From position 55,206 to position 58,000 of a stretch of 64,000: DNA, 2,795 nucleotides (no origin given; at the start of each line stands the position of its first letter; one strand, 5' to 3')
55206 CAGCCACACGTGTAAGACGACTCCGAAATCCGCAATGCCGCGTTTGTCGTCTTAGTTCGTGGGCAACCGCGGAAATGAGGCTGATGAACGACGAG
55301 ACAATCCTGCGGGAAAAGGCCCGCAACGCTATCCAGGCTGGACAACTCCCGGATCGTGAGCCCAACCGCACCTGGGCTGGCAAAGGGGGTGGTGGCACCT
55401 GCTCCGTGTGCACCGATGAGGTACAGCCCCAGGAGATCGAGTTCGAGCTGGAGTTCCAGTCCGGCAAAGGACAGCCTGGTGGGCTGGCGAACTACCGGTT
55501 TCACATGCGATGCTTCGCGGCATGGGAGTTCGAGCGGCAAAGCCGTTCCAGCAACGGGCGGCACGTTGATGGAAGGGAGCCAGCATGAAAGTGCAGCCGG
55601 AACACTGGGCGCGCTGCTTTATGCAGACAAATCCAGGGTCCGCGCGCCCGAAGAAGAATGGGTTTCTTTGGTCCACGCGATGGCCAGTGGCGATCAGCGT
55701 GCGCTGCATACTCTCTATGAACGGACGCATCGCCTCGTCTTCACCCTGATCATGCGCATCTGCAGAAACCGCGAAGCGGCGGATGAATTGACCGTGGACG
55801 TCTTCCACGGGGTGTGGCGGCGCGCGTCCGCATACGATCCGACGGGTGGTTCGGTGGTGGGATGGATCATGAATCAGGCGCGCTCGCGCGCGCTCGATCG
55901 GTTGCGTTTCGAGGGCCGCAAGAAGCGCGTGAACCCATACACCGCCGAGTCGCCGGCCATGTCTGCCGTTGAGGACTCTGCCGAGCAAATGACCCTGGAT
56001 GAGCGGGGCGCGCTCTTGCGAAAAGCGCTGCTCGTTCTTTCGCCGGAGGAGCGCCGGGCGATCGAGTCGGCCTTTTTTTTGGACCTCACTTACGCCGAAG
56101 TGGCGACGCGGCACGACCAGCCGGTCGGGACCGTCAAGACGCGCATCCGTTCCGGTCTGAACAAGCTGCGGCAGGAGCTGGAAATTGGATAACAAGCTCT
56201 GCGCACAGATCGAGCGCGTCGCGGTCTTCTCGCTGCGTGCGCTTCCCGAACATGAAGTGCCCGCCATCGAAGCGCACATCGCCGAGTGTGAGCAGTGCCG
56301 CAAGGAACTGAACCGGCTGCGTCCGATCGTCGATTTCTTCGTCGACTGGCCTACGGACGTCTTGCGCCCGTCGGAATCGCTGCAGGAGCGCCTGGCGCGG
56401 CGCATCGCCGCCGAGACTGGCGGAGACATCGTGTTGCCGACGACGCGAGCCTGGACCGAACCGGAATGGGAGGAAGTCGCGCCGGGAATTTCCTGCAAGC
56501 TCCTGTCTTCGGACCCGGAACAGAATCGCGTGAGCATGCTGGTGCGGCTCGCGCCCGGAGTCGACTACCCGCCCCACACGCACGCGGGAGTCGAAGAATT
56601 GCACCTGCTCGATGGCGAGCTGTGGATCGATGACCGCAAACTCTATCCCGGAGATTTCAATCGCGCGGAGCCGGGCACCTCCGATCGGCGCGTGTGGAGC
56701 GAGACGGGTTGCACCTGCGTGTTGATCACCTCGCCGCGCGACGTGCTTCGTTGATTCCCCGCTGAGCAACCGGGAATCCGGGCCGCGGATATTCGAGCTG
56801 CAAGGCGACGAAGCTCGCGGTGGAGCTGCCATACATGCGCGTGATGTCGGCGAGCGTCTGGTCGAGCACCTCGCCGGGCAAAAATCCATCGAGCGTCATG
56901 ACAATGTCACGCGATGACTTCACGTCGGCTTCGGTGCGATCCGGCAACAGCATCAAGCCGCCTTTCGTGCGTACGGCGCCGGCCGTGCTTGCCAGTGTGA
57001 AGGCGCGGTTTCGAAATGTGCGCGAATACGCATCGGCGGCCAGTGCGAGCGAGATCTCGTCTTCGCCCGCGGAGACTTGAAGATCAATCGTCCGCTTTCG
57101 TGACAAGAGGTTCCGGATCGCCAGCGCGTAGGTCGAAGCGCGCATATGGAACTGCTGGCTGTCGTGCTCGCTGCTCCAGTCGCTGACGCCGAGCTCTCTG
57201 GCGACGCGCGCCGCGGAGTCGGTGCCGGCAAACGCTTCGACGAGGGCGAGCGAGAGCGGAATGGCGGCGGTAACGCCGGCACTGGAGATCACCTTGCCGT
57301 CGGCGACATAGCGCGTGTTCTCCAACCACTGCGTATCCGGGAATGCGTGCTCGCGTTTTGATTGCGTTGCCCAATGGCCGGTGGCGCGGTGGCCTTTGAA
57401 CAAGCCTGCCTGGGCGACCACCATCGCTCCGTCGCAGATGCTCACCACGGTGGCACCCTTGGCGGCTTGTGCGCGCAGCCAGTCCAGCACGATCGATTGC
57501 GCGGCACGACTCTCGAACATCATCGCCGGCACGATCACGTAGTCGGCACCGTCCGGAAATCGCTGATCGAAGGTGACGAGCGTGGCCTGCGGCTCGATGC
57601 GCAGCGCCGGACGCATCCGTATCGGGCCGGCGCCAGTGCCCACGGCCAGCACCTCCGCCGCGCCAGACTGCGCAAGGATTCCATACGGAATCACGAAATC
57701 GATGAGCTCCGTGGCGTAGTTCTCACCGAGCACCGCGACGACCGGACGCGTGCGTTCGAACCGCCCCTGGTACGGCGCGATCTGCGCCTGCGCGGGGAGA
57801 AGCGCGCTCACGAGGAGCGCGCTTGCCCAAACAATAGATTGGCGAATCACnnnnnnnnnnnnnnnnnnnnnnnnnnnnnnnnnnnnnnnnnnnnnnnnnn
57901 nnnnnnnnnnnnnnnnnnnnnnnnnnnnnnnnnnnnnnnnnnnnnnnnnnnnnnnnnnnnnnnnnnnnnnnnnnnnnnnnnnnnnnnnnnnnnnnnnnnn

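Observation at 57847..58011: Unlisted 54-aa ORF encoding a 12-Cys metallothionein-like peptide, translationally coupled to an exported DJ-1/PfpI protein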

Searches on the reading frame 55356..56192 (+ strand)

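Call 3: search_protein_families(library=pfam, proteins=[window:55356-56192:+], max_evalue=1)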
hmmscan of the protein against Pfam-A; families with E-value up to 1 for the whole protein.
window:55356-56192:+ (278 aa): 4 families
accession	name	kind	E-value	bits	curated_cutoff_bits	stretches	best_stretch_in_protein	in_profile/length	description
PF04542.20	Sigma70_r2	-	1.4e-11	44.5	24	1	120-188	1-70/71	Sigma-70 region 2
PF04545.22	Sigma70_r4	-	3.5e-10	39.7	24.1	1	224-273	1-50/50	Sigma-70, region 4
PF08281.18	Sigma70_r4_2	-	3.9e-10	39.7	25.7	1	220-271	3-54/54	Sigma-70, region 4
PF07638.17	Sigma70_ECF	-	0.0087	16.4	21.1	1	104-275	6-183/185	ECF sigma factor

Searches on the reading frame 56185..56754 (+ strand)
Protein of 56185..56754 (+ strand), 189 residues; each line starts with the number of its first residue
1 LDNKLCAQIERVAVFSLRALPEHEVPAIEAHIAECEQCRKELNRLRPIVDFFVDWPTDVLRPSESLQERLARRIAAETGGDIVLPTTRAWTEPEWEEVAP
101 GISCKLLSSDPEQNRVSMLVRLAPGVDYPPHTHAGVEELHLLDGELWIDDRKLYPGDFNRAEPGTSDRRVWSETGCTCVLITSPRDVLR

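Call 3: search_protein_families(library=pfam, proteins=[window:56185-56754:+], max_evalue=1)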
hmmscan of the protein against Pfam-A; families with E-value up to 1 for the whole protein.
window:56185-56754:+ (189 aa): 6 families
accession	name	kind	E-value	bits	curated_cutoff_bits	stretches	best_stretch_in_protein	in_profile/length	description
PF12973.13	Cupin_7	-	5.6e-15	55.5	27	1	92-182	10-101/105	ChrR Cupin-like domain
PF07883.17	Cupin_2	-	0.0026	17.9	27.2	1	119-165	2-52/70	Cupin domain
PF20180.4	UQCC2_CBP6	-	0.0036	18.2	27.9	1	54-75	10-32/90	Complex III assembly factor UQCC2/CBP6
PF14499.12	DUF4437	-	0.014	15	24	1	90-152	12-73/250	Domain of unknown function (DUF4437)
PF16867.11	DMSP_lyase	-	0.059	13.5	27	1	119-149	99-129/162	Dimethlysulfonioproprionate lyase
PF13490.11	zf-HC2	-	0.1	13.2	22.2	1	19-39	15-35/35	Putative zinc-finger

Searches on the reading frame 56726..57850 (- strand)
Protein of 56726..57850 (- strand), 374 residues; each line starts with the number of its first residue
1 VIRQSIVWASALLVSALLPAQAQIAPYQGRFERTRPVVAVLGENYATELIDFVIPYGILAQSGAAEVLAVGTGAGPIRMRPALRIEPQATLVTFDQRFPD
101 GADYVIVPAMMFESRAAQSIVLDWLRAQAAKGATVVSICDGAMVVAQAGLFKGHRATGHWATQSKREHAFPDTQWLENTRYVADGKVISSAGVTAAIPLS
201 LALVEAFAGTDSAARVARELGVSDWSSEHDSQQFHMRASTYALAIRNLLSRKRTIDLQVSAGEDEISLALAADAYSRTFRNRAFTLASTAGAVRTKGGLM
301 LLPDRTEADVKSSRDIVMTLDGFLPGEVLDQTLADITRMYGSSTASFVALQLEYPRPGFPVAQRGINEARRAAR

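Call 3: search_protein_families(library=pfam, proteins=[window:56726-57850:-], max_evalue=1)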
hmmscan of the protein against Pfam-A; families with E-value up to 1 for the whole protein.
window:56726-57850:- (374 aa): 1 family
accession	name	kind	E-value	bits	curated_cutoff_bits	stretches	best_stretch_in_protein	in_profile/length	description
PF01965.30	DJ-1_PfpI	-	7.5e-21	75.1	26.6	1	40-205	5-164/165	DJ-1/PfpI family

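Call 4: search_protein_families(library=ncbifam, proteins=[window:56726-57850:-], max_evalue=1)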
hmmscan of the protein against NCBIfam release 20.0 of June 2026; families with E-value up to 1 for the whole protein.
window:56726-57850:- (374 aa): 8 families
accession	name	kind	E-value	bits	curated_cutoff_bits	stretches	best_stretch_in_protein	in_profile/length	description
NF006902.0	PRK09393.1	equivalog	1.1e-26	93.8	425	1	75-281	55-255/327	transcriptional regulator FtrA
NF052371.1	TransRegGbdRPseu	equivalog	2.9e-14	52.9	480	1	102-237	83-217/365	choline metabolism transcriptional regulator GbdR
TIGR01383.1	not_thiJ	equivalog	2.3e-12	47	131.25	1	50-217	13-178/180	DJ-1 family glyoxalase III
TIGR01382.1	PfpI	subfamily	2.8e-06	27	139.05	1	51-191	14-152/169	DJ-1/PfpI/YhbO family deglycase/protease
NF008605.0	PRK11574.1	equivalog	6.4e-05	22.8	252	1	117-221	84-186/196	protein deglycase YajL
NF040823.1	deglyc_PfpI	equivalog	0.00049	20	330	1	92-190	52-148/166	deglycase PfpI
TIGR01737.1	FGAM_synth_I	equivalog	0.0032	16.8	177.8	1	116-154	62-100/228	phosphoribosylformylglycinamidine synthase I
NF002957.0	PRK03619.1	equivalog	0.0049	16.3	212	1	116-154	63-101/222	phosphoribosylformylglycinamidine synthase subunit PurQ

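Call 9: find_homologous_proteins(query=window:56726-57850:-, max_evalue=1e-20)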
Query window:56726-57850:- (374 aa): 3273 proteins with E <= 1e-20 among 8000 candidates; the best 120 are listed.
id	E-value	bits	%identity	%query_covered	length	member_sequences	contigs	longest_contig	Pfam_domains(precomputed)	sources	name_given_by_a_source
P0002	2.4e-229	778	100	97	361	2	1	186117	PF01965.31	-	-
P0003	5.0e-166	570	88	80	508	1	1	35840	PF01965.31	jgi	jgi:putative intracellular protease/amidase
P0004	1.6e-149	516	71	94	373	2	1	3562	PF01965.31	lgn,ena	-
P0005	9.0e-147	507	65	95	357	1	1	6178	PF01965.31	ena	-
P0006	1.6e-145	503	65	95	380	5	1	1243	PF01965.31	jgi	jgi:putative intracellular protease/amidase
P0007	1.6e-139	483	63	95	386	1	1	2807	PF01965.31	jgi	jgi:putative intracellular protease/amidase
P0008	1.3e-138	480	63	94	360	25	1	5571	PF01965.31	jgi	-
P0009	1.1e-136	474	62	93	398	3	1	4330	PF01965.31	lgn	-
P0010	4.6e-134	465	60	94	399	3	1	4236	PF01965.31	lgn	-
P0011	1.3e-132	460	61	95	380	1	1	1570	PF01965.31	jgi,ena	-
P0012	3.6e-130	452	59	95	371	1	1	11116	PF01965.31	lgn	-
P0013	6.9e-130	451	63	89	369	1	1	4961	PF01965.31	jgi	jgi:putative intracellular protease/amidase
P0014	3.8e-129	449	61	90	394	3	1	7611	PF01965.31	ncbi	ncbi:MAG: DJ-1/PfpI family protein [Povalibacter sp.]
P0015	7.8e-129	448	61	90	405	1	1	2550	PF01965.31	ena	-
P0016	3.6e-128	446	63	92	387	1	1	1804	PF01965.31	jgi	jgi:putative intracellular protease/amidase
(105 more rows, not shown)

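Call 14: find_related_loci(query=A1, collection=genome_contigs, flank=4000)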
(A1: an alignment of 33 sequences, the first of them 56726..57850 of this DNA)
Query A1 (374 aa) in genome_contigs; peptide patterns used: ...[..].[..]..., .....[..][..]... (x = any residue, [..] = any of these).
598 stretches matched a pattern (row limit reached: there are more); 572 encode a relative of the query (tblastn E <= 1e-3); the best 80 are kept; 80 distinct loci.
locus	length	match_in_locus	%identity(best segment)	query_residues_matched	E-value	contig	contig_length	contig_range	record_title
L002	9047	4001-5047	62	9-357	3e-144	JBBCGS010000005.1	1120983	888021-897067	MAG: Gammaproteobacteria bacterium isolate CoA_metab_bin.120 s11046.ctg011068l, whole genome shotgun sequence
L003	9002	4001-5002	60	21-355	2e-122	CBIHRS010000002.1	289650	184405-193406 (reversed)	MAG TPA_asm: uncultured bacterium isolate SRR18156198_binner12_Refined_28 genome assembly, contig: ERZ27336860.3, whole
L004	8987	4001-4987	58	27-356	4e-119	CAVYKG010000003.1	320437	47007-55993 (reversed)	MAG: uncultured proteobacterium isolate MFD01275.bin.3.241 genome assembly, contig: contig_1807, whole genome shotgun se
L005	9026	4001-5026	54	19-359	7e-116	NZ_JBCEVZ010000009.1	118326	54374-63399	Hymenobacter segetis strain S7-3-11 NODE_9_length_118326_cov_26.671617, whole genome shotgun sequence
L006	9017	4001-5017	57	20-355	2e-115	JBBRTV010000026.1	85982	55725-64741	MAG: Burkholderiales bacterium isolate La2_metabat2.290 La2_metabat2.290_K_3751533L85982_cov_46.5086, whole genome shotg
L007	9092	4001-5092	56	1-355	1e-114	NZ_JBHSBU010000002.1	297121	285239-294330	Chitinimonas lacunae strain LMG 29894 Plasmid1, whole genome shotgun sequence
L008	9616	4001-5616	52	23-374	6e-113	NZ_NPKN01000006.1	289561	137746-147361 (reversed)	Rhodanobacter sp. T12-5 NODE_6_length_289561_cov_115.926, whole genome shotgun sequence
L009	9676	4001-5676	52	19-366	4e-112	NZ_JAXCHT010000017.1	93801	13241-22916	Actimicrobium sp. GrIS 1.19 Ga0418726_17, whole genome shotgun sequence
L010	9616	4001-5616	53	23-359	8e-112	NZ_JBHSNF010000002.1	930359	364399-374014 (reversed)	Rhodanobacter ginsengisoli strain KACC 11762 spades_K_17_127_2, whole genome shotgun sequence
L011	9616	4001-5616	51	23-374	1e-111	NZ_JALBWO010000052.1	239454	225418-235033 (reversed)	Rhodanobacter ginsengiterrae strain DCY112 assembly_52, whole genome shotgun sequence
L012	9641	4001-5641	53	20-354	3e-111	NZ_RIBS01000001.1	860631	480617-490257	Montanilutibacter psychrotolerans strain ZS60 contig1, whole genome shotgun sequence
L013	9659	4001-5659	51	12-355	1e-110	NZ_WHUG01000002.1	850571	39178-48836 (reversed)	Rugamonas aquatica strain FT29W NODE_2_length_850571_cov_23.302748_2, whole genome shotgun sequence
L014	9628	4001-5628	53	23-359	1e-110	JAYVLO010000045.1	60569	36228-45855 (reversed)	MAG: Pseudolysobacter sp. isolate GL54_UP_metabinner_4 GL54_UP_metabinner_4_44, whole genome shotgun sequence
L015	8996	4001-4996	62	23-356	3e-132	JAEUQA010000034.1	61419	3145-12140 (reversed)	MAG: Chromatiales bacterium isolate new MAG-239 k141_1442490, whole genome shotgun sequence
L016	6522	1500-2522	54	13-356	4e-110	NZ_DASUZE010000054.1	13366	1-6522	MAG: Piscinibacter sp. isolate SMAG_U1914 k141_1614978, whole genome shotgun sequence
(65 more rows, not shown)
